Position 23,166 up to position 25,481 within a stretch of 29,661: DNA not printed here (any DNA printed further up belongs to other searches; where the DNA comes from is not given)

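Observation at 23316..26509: Serpin fused to a secretin-N-like domain with a Gly-rich reactive-centre loop, tandem with a periplasmic isoaspartyl peptidase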

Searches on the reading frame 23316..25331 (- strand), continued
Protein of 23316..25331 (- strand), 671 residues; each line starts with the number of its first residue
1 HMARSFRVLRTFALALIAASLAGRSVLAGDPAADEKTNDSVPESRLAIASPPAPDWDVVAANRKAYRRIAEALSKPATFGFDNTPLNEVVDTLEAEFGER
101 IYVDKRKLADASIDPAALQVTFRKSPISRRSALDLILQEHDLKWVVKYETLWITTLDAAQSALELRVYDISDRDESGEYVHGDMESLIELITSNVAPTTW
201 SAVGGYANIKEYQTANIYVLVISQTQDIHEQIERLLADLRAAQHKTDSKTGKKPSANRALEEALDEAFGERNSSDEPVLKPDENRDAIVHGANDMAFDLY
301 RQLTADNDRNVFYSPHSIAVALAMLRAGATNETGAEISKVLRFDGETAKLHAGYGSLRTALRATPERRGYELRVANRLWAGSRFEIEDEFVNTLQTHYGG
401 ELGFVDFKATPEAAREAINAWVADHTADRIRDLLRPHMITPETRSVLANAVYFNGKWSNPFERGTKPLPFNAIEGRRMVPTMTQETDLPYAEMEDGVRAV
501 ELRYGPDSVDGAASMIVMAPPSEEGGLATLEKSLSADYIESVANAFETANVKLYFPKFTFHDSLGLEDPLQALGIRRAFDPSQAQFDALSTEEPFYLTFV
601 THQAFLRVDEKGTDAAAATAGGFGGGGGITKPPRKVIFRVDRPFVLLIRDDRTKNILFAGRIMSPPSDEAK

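Call 61: predict_structure(alignment_id=A3)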
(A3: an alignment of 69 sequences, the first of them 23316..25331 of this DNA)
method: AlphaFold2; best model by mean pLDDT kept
length: 671 residues; sequences in the alignment: 69
mean_pLDDT: 84.8   pTM: 0.66
mean pLDDT of the five models: 84.8, 84.8, 84.6, 84.5, 84.3
residues with pLDDT >= 90: 416; 70-90: 128; 50-70: 62; < 50: 65
segments of 3 or more residues with pLDDT < 50: 1-4, 27-55, 202-206, 269-272, 616-631, 669-671
pLDDT, mean of each block of 10 residues (from residue 1): 52 67 51 42 40 56 85 95 98 97 97 97 94 95 93 93 88 80 81 69 56 85 88 90 72 60 58 65 97 98 95 96 97 98 97 96 84 90 93 94 94 95 89 95 91 91 95 95 96 97 85 93 95 97 96 96 93 97 96 90 93 54 31 84 97 96 80 38
secondary structure, 60 per line:
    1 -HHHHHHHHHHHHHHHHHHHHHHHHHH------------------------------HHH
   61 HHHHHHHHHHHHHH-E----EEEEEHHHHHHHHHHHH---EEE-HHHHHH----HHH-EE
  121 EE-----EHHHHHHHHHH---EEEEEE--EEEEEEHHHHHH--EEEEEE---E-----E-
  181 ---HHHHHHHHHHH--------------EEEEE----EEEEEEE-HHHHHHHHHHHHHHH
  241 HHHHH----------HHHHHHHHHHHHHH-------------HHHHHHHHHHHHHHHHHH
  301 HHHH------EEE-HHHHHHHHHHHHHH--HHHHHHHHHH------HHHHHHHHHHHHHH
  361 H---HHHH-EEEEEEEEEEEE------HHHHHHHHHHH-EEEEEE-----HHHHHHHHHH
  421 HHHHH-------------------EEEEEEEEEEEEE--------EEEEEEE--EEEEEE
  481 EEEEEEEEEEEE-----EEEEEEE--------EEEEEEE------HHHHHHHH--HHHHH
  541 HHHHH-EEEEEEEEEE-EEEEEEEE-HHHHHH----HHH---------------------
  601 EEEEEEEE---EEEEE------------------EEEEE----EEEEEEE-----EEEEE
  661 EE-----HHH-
elements in order (helices of 4 or more, strands of 3 or more residues): H2-27 H58-74 E81-85 H86-97 E101-103 H105-110 E119-122 H129-138 E142-147 E150-155 H156-161 E164-169 H184-194 E209-213 E218-224 H226-245 H256-269 H283-304 E311-313 H315-328 H331-340 H347-361 H365-368 E370-381 H388-398 E400-405 H411-425 E445-457 E466-472 E475-492 E498-504 E513-519 H526-533 H536-545 E547-556 E558-565 H567-572 E601-608 E612-616 E635-639 E644-650 E656-662

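Call 62: list_cluster_members(proteins=[window:23316-25331:-, window:25448-26512:-, window:21824-22912:+, window:26979-28232:+, P0004, P0008])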
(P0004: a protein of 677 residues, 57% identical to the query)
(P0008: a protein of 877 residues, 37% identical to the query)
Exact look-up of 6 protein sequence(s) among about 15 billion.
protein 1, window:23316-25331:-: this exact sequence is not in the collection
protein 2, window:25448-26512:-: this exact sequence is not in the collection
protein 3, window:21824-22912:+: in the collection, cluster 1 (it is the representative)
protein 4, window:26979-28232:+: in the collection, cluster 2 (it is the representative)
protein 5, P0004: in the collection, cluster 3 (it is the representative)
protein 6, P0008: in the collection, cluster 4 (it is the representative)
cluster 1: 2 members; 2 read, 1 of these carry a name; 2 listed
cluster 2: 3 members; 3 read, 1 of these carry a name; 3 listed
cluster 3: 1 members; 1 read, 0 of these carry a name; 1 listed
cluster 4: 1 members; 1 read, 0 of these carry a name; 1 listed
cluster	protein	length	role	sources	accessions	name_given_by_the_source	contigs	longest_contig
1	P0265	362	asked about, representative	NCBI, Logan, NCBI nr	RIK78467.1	MAG: low specificity L-threonine aldolase [Planctomycetota bacterium]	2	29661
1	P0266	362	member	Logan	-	-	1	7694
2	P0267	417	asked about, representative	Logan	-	-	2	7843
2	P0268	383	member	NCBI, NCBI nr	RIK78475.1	MAG: peptidase M20 [Planctomycetota bacterium]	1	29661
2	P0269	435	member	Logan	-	-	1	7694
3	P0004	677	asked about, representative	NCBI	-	-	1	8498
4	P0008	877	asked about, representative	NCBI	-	-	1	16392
